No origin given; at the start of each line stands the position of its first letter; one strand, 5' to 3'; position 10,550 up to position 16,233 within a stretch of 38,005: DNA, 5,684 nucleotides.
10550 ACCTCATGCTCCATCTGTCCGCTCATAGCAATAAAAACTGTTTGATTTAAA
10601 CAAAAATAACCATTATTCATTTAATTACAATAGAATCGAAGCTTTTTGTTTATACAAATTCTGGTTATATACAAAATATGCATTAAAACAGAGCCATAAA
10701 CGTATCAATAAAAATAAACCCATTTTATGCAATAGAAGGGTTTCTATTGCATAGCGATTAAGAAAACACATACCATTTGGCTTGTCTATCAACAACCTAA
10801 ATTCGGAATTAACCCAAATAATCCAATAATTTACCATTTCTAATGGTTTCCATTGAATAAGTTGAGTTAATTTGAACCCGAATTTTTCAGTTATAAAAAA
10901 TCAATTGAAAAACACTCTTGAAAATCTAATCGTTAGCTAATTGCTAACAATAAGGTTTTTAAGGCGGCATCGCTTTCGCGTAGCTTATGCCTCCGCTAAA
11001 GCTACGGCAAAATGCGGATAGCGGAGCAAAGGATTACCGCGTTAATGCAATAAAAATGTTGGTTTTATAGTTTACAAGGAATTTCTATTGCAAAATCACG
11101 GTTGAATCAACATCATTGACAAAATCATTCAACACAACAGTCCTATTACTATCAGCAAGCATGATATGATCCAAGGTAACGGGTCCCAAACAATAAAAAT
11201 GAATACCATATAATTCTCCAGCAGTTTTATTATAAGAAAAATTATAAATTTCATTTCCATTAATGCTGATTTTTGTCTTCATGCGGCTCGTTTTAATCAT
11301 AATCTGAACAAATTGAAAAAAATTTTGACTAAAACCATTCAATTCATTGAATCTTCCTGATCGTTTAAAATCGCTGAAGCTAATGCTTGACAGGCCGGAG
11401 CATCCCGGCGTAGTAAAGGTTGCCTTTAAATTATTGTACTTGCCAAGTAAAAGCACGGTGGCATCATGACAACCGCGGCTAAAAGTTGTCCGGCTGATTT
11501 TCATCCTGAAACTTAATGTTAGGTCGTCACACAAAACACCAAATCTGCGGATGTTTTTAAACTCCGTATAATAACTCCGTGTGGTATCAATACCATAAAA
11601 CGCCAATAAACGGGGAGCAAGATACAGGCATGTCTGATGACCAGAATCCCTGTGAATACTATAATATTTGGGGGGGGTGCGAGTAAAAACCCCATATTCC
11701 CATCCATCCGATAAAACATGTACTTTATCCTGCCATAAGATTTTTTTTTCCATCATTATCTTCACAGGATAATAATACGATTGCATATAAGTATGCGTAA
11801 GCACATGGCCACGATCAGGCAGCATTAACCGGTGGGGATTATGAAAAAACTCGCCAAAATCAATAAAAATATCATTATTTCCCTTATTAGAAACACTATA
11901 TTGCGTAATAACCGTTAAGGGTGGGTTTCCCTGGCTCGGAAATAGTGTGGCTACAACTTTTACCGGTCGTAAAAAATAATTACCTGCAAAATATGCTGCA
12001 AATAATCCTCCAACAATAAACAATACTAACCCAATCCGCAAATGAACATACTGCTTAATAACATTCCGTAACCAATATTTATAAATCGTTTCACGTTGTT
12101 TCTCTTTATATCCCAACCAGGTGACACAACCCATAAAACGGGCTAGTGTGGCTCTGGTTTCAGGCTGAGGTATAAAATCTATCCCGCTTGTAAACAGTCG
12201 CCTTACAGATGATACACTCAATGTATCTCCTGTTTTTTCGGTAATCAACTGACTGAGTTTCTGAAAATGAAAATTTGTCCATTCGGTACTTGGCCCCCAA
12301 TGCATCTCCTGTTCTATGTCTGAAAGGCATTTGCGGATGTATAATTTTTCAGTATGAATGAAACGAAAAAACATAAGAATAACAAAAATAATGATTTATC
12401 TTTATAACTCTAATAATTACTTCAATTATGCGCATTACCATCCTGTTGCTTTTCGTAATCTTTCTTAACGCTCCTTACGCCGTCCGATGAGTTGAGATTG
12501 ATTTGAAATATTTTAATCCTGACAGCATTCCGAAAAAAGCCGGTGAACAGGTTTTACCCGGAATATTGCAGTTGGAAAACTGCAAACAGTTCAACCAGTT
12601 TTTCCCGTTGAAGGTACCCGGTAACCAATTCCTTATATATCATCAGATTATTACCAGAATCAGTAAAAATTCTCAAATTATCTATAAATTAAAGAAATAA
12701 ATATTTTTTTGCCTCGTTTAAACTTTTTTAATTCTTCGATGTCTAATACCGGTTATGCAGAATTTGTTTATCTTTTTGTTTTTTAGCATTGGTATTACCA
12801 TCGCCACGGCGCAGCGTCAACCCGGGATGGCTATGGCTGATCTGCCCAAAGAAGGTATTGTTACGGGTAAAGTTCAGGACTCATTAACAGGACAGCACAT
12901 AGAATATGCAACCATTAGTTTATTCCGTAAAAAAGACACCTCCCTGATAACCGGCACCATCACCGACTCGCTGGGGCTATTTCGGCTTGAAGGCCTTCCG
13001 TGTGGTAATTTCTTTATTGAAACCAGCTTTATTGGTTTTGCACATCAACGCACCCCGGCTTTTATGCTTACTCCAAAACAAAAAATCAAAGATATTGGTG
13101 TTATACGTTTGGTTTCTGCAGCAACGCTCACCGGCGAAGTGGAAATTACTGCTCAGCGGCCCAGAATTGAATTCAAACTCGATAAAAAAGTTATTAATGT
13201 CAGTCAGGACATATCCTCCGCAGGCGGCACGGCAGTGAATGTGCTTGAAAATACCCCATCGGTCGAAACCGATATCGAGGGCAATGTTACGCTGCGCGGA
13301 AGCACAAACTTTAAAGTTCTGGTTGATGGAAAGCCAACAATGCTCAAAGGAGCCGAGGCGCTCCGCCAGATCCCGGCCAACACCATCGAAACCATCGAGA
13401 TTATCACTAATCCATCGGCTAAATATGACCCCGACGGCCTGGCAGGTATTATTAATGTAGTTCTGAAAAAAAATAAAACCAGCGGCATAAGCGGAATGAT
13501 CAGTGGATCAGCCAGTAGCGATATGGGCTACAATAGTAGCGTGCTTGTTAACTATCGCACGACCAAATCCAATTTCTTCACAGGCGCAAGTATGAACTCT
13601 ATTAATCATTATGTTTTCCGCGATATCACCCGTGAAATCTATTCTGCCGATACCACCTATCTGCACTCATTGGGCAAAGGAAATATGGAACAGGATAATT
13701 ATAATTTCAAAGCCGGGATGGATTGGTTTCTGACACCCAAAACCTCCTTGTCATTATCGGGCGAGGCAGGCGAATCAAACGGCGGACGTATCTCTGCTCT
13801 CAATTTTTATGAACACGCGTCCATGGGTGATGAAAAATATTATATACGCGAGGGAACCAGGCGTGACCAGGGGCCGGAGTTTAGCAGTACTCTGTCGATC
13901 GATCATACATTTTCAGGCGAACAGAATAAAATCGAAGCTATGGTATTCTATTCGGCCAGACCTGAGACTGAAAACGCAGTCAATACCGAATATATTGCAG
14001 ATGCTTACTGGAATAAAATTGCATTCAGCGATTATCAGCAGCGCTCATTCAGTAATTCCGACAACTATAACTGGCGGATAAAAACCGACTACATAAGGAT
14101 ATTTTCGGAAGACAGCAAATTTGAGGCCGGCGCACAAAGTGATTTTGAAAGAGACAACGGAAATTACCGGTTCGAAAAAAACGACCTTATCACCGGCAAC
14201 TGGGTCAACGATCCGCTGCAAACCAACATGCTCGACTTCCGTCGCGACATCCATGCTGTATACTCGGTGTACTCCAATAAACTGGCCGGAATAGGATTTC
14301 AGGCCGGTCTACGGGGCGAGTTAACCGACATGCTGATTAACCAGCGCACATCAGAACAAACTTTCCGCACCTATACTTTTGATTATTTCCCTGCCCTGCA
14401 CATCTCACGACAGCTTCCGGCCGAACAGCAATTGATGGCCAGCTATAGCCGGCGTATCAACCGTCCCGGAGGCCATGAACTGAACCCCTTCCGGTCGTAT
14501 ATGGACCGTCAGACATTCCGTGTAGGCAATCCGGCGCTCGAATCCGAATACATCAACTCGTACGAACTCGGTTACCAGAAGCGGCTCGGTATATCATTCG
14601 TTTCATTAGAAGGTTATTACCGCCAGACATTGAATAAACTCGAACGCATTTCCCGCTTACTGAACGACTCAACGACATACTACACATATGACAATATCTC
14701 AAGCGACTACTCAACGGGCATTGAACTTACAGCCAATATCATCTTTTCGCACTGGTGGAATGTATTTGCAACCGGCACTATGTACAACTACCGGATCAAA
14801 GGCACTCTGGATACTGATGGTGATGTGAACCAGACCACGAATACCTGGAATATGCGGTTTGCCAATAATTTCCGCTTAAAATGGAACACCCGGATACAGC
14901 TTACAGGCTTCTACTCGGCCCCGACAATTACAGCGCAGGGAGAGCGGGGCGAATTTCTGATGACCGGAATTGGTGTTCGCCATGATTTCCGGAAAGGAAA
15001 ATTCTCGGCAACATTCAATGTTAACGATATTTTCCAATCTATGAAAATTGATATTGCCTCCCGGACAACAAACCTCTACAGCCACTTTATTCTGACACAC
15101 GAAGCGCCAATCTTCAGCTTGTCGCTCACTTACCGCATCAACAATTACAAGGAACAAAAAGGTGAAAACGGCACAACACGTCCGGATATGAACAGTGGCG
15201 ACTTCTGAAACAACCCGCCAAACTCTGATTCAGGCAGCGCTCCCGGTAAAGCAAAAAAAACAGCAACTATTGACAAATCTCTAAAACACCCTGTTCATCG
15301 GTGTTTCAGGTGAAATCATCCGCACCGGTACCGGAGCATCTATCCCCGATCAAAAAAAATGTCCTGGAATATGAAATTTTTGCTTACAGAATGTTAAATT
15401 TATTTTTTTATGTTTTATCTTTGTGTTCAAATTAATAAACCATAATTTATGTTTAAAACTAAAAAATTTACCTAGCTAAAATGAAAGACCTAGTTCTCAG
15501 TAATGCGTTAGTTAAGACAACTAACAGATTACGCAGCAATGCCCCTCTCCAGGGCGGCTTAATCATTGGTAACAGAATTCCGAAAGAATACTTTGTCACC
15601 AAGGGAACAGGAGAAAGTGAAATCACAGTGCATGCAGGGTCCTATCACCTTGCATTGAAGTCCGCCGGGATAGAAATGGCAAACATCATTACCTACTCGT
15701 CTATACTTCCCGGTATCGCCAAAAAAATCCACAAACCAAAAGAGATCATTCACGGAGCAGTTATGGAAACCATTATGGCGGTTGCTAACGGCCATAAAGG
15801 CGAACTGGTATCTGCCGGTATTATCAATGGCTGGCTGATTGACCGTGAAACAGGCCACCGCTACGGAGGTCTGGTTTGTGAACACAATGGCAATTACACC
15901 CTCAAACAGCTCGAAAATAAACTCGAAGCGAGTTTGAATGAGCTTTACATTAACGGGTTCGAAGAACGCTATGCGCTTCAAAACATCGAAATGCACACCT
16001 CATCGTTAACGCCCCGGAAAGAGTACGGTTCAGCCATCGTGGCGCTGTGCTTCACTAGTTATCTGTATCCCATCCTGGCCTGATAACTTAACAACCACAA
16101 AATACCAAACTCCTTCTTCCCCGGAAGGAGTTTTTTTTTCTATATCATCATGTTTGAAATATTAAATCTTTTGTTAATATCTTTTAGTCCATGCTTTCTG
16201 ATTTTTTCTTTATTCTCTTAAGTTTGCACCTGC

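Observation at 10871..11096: Three-copy structured non-coding repeat with an identical 22-nt GAAA-hairpin core, each copy just 3' of an unrelated gene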

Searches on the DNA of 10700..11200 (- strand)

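Call 11: search_rna_families(source=window, start=10700, end=11200, threshold=evalue, max_evalue=10, show_alignments=3)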
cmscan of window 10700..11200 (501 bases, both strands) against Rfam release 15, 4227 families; matches with E-value up to 10: 7.
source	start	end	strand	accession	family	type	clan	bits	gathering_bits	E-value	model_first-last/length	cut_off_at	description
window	11036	11102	-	RF04239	mir-4679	Gene; miRNA;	-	17.6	88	1.6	1-75/75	no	mir-4679 microRNA precursor family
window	11036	11102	-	RF03845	mir-3327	Gene; miRNA;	-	17.3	85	3.3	1-89/89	no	mir-3327 microRNA precursor family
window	10784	10882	+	RF01623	ceN23-1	Gene; sRNA;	-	16.5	40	3.1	1-100/100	no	Caenorhabditis sRNA ceN23-1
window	11035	11103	-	RF01061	mir-548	Gene; miRNA;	-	15.3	90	5.9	1-84/84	no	mir-548 microRNA precursor family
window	11105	11170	-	RF00137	SNORD83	Gene; snRNA; snoRNA; CD-box;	-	14.8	35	8.4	1-78/78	no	Small nucleolar RNA SNORD83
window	10831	10921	-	RF02277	Hammerhead_HH10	Gene; ribozyme;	CL00010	13.7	75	8.3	1-125/125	no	Hammerhead ribozyme HH10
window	10875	10938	-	RF01166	sn3071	Gene; snRNA; snoRNA; CD-box;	-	13.7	40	8.8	1-77/77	no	Small nucleolar RNA sn3071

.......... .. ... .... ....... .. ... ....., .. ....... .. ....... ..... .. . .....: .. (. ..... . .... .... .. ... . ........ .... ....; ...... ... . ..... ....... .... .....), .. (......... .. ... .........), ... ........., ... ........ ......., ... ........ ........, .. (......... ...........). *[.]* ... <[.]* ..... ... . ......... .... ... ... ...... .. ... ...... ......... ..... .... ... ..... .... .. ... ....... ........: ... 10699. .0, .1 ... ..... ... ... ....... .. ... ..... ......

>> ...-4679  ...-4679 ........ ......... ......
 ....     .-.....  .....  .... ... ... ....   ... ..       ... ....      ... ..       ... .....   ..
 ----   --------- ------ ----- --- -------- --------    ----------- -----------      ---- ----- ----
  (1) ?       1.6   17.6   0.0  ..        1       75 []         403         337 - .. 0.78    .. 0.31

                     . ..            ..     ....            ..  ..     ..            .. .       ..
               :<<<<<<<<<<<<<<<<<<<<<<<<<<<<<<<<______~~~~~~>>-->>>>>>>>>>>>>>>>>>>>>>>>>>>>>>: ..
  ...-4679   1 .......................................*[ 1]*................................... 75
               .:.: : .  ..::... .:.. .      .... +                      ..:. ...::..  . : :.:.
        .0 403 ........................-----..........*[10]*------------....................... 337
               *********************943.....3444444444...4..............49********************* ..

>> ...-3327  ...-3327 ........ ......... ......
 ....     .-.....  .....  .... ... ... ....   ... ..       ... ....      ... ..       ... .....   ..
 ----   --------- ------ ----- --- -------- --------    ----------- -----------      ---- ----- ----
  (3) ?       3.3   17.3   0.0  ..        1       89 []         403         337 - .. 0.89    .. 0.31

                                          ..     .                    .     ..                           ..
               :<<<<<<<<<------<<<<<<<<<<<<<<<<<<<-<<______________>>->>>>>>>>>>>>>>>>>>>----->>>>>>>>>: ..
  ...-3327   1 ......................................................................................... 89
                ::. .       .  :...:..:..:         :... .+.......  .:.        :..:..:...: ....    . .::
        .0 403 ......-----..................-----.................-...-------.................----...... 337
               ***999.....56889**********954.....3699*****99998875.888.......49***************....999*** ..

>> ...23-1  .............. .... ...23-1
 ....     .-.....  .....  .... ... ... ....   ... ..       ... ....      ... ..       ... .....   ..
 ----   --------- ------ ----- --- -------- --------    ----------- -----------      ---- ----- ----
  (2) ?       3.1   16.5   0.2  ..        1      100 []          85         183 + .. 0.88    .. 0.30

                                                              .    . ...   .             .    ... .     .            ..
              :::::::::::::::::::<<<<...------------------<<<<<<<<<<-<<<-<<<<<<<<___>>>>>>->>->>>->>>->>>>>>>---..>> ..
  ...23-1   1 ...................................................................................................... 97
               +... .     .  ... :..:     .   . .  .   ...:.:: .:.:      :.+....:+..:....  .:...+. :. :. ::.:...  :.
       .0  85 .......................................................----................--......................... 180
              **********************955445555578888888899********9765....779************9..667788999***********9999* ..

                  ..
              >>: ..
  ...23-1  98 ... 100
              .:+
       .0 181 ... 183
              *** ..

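Call 43: search_dna_similar(query=window:10860-11110:-, collection=plasmids, mode=distant, max_evalue=0.01)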
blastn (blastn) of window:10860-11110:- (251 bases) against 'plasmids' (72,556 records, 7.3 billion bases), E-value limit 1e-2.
No match.

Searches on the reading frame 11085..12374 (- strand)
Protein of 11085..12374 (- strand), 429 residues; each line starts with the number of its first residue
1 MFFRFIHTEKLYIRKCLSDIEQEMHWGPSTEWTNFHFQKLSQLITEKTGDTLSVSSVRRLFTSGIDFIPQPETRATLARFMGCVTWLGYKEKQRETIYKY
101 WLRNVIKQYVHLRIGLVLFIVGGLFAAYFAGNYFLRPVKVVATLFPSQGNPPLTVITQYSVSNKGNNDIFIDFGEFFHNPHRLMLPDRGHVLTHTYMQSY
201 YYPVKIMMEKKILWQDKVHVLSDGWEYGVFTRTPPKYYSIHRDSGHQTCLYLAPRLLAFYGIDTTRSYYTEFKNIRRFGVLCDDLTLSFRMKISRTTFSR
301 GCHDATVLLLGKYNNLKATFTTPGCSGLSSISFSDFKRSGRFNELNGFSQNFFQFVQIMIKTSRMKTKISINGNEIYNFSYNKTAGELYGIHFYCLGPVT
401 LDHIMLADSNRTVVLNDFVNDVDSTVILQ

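Call 22: search_protein_families(library=pfam, proteins=[window:11085-12374:-])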
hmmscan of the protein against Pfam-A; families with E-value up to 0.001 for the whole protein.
window:11085-12374:- (429 aa): 0 families

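Call 56: find_homologous_proteins(query=window:11085-12374:-, max_evalue=1e-20)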
Query window:11085-12374:- (429 aa): 3 proteins with E <= 1e-20 among 2322 candidates.
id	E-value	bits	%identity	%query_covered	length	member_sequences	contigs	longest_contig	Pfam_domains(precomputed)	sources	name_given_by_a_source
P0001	3.1e-297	1003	100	100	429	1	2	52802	-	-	-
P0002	4.7e-78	281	37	94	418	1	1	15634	-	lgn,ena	-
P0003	1.4e-51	194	30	95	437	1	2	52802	-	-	-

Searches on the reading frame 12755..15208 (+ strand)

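Call 34: search_protein_families(library=pfam, proteins=[window:12755-15208:+])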
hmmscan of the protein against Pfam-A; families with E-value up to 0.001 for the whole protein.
window:12755-15208:+ (817 aa): 5 families
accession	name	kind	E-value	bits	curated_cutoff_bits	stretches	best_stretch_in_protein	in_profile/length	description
PF14905.12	OMP_b-brl_3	-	7.3e-93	312.3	27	1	384-793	1-408/408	Outer membrane protein beta-barrel family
PF00593.30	TonB_dep_Rec_b-barrel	-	2.4e-12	47.9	27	1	363-757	44-434/436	TonB dependent receptor-like, beta-barrel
PF13620.12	CarboxypepD_reg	-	3.6e-12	46.9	32.3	1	36-110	2-74/82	Carboxypeptidase regulatory-like domain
PF07715.20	Plug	-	2.9e-08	34.6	23.9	1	156-232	21-107/107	TonB-dependent Receptor Plug Domain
PF13715.12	CarbopepD_reg_2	-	9.2e-08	32.5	32.2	1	36-100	1-60/88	CarboxypepD_reg-like domain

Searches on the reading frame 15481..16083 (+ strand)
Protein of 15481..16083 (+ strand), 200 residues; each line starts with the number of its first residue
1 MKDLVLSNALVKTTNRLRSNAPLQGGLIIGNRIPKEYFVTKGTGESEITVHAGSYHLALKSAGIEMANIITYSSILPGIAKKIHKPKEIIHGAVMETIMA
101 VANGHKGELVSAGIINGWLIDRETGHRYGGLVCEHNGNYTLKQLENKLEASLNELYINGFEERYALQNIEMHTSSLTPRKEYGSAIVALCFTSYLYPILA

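Call 34: search_protein_families(library=pfam, proteins=[window:15481-16083:+])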
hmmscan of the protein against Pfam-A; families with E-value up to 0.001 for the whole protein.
window:15481-16083:+ (200 aa): 1 family
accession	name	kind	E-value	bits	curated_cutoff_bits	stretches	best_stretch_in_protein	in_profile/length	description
PF01862.21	PvlArgDC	-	3.5e-28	99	22.7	1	33-191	1-160/161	Pyruvoyl-dependent arginine decarboxylase (PvlArgDC)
